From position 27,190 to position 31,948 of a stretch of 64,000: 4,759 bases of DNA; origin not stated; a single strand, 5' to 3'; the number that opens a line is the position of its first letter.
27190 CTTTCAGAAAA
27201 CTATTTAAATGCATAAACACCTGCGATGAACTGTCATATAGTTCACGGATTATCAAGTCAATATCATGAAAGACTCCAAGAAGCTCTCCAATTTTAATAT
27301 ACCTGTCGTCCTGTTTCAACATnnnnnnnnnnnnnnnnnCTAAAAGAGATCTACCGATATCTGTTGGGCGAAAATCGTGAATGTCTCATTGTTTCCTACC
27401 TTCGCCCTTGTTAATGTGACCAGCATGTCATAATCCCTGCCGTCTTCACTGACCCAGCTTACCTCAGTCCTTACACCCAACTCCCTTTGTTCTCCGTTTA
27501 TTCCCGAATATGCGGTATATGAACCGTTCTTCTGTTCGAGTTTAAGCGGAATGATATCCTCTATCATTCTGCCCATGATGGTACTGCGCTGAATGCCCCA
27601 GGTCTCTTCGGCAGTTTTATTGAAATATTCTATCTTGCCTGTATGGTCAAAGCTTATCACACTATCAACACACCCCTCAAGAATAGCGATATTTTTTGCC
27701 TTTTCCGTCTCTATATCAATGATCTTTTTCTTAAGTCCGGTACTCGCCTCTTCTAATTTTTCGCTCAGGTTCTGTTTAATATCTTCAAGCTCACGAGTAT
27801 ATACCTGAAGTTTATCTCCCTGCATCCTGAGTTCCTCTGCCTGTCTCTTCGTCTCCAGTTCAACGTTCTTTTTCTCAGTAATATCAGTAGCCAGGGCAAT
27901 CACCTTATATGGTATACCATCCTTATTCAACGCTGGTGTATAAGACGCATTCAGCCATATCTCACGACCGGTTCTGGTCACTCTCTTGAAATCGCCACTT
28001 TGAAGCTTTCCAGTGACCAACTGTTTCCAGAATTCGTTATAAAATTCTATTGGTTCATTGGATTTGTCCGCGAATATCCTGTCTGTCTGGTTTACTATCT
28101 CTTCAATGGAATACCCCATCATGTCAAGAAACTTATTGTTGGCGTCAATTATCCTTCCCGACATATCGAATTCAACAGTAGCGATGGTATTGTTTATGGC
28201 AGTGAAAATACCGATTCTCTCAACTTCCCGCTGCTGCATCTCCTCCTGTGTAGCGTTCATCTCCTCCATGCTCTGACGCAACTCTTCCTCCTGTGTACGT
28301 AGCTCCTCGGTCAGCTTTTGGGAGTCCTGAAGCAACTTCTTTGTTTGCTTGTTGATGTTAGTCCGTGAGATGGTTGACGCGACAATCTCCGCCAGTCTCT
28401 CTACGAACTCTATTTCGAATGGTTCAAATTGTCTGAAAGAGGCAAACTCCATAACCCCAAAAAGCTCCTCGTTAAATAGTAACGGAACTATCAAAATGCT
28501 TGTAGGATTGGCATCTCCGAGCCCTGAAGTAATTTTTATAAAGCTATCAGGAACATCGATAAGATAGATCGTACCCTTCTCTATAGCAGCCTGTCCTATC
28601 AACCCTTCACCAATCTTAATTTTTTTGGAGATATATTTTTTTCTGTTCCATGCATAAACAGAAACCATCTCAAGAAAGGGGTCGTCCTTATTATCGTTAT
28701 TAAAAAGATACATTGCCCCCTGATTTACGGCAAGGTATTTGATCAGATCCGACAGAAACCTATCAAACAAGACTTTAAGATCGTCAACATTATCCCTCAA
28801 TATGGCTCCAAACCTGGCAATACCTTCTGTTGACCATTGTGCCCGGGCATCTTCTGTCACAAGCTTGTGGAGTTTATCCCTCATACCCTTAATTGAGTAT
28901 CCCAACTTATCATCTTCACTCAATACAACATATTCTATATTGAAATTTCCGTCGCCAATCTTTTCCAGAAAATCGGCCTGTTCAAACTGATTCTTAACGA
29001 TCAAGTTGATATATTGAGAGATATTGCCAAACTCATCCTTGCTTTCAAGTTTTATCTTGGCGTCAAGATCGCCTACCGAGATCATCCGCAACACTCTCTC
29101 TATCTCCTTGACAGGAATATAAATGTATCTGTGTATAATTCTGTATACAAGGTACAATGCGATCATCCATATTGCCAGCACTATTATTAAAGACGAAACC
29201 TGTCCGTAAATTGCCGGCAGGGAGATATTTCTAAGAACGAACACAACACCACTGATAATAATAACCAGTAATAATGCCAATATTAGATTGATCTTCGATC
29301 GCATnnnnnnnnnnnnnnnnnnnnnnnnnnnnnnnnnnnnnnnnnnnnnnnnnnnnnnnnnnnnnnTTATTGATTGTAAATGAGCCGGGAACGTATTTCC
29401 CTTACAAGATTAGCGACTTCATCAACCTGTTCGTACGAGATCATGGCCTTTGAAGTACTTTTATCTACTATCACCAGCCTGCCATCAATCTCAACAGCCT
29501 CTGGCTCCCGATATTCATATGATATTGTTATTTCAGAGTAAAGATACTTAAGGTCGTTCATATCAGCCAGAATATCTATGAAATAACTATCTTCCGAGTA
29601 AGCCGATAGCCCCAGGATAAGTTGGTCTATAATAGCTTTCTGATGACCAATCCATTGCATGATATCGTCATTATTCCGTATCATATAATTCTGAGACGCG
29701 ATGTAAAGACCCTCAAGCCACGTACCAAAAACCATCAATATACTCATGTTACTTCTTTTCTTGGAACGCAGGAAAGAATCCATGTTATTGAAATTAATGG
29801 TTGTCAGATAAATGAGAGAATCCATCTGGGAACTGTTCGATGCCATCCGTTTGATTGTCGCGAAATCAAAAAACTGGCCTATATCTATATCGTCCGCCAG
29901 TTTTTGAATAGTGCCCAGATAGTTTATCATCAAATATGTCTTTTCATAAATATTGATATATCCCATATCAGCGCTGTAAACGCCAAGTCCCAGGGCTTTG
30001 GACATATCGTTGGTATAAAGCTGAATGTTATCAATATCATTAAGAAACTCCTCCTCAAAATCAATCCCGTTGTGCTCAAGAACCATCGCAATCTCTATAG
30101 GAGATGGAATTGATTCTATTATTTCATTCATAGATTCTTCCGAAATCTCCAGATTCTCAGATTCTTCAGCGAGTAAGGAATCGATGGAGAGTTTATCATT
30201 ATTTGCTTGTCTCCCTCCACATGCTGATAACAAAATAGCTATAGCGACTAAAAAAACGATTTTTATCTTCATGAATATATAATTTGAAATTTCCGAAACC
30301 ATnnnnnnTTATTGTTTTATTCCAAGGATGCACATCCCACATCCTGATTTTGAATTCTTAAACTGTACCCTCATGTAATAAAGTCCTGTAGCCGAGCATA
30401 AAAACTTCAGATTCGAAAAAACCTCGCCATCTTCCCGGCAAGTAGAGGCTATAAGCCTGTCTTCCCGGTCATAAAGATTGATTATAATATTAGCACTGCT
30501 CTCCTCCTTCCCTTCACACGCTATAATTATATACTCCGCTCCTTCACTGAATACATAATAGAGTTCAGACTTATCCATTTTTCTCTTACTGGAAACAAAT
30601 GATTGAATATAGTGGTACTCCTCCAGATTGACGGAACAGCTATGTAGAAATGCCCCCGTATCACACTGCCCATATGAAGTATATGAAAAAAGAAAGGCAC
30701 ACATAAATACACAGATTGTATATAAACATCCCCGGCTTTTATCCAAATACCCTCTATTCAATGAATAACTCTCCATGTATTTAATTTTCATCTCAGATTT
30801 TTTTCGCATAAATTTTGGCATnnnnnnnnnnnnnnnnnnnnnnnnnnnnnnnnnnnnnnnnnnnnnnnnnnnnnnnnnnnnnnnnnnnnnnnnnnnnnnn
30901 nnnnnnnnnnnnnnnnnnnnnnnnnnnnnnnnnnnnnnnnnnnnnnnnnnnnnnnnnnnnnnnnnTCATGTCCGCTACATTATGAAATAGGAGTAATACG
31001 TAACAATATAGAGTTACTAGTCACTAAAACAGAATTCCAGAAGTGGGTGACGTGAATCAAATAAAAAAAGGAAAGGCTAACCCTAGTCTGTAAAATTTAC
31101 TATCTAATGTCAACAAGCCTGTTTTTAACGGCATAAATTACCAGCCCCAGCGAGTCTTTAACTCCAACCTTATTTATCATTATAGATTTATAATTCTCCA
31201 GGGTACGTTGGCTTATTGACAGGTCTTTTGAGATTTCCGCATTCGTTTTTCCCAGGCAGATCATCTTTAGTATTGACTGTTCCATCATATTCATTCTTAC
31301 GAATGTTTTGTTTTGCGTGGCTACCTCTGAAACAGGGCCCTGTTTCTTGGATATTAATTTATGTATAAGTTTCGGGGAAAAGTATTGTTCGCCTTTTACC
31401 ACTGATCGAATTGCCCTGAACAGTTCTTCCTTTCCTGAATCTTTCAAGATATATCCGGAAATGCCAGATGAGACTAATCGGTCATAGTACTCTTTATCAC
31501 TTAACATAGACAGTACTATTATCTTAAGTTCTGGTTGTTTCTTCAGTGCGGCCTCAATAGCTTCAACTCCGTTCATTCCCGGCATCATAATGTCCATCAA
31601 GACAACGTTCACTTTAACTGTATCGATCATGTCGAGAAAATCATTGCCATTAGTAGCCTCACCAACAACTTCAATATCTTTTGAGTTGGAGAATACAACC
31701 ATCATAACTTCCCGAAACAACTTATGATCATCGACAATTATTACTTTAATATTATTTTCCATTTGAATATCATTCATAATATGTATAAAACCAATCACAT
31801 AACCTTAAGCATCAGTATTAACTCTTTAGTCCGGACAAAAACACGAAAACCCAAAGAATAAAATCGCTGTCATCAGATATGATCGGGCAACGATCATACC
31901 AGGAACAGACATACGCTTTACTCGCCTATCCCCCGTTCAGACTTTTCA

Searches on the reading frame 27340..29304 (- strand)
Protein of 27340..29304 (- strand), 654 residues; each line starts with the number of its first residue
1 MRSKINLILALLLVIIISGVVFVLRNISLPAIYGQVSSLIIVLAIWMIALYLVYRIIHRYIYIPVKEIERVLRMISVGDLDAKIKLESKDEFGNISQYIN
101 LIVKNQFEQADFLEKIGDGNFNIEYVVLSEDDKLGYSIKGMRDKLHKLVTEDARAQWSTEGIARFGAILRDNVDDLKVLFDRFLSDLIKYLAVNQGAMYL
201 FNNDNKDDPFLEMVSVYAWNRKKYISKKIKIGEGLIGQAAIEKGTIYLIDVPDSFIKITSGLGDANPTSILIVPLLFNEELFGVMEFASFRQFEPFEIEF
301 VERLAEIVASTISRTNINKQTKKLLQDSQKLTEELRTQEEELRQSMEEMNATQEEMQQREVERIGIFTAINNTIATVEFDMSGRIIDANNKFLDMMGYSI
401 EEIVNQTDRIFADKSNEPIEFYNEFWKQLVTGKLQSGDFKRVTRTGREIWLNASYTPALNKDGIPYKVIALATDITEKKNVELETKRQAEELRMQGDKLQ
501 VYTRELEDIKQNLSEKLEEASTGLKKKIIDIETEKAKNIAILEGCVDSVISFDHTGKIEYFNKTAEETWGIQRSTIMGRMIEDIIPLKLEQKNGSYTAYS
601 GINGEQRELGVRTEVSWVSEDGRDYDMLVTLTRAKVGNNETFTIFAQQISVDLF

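Call 3: search_protein_families(library=pfam, proteins=[window:27340-29304:-], max_evalue=0.01)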
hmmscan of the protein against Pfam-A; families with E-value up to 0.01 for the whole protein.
window:27340-29304:- (654 aa): 11 families
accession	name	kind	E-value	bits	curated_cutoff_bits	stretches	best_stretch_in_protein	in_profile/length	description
PF13426.13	PAS_9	-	4.9e-18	65.7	27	2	380-477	8-103/103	PAS domain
PF08448.16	PAS_4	-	2e-14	54.2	23.1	1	375-479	7-109/110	PAS fold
PF13185.12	GAF_2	-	2.5e-13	50.9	28.6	1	175-312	3-135/136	GAF domain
PF00989.32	PAS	-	7.9e-13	48.9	22.6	2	378-475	16-113/113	PAS fold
PF13188.13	PAS_8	-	7.2e-11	42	21.8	1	366-413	6-52/65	PAS domain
PF01590.32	GAF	-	8.7e-11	42.9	22.4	1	175-312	1-133/133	GAF domain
PF08447.18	PAS_3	-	1.4e-08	35.4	25.6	1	385-470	1-87/89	PAS fold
PF00672.30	HAMP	-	3e-05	24.7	25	1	64-101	9-46/53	HAMP domain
PF18947.5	HAMP_2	-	0.0011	19.3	24.3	1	62-104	21-63/67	HAMP domain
PF20435.3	ASY3-like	-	0.0013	17.4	25.7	1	476-566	687-776/793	Meiosis-specific protein ASY3-like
PF13492.12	GAF_3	-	0.0074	17.1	27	0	210-314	33-129/129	GAF domain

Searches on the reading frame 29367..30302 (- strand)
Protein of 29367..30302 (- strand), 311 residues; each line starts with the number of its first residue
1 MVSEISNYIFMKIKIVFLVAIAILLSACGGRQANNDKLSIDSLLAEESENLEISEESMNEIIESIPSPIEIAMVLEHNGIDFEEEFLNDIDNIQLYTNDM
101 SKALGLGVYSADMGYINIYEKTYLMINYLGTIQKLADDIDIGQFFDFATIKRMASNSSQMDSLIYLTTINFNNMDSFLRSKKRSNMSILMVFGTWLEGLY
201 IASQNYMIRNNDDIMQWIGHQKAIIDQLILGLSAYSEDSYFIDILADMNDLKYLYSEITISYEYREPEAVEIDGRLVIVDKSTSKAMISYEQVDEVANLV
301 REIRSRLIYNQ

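Call 10: search_protein_families(library=pfam, proteins=[window:29367-30302:-], max_evalue=0.001)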
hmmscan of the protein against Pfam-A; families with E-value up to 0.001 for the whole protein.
window:29367-30302:- (311 aa): 0 families

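Call 30: search_protein_families(library=pfam, proteins=[window:29367-30302:-], max_evalue=10)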
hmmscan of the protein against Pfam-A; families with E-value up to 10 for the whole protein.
window:29367-30302:- (311 aa): 2 families
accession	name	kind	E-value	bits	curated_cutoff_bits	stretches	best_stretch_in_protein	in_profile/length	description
PF18784.6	CRM1_repeat_2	-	0.069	13.3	30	1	60-98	15-52/68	CRM1 / Exportin repeat 2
PF13627.12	LptM_cons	-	2.8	8.3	27.3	1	16-29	2-15/23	LPS-assembly lipoprotein LptM, conserved region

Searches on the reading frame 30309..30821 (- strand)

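Call 10: search_protein_families(library=pfam, proteins=[window:30309-30821:-], max_evalue=0.001)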
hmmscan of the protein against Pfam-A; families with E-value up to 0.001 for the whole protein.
window:30309-30821:- (170 aa): 0 families

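Call 30: search_protein_families(library=pfam, proteins=[window:30309-30821:-], max_evalue=10)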
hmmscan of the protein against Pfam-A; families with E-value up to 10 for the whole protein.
window:30309-30821:- (170 aa): 2 families
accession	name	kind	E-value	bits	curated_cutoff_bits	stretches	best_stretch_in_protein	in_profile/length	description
PF25830.1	Ig_NFAM1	-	0.024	15.4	27.2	1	142-166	79-103/105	NFAM1 immunoglobin domain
PF24373.1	DUF7529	-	0.22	11.7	27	1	64-141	65-142/160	Family of unknown function (DUF7529)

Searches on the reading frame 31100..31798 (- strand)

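Call 10: search_protein_families(library=pfam, proteins=[window:31100-31798:-], max_evalue=0.001)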
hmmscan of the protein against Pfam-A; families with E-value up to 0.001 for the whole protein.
window:31100-31798:- (232 aa): 2 families
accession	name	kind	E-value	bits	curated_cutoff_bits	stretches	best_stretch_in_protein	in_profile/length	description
PF00072.30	Response_reg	-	2.4e-25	89.3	30.2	1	19-131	1-111/111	Response regulator receiver domain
PF00196.25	GerE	-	6.7e-11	42.1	23.5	1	173-223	7-57/57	Bacterial regulatory proteins, luxR family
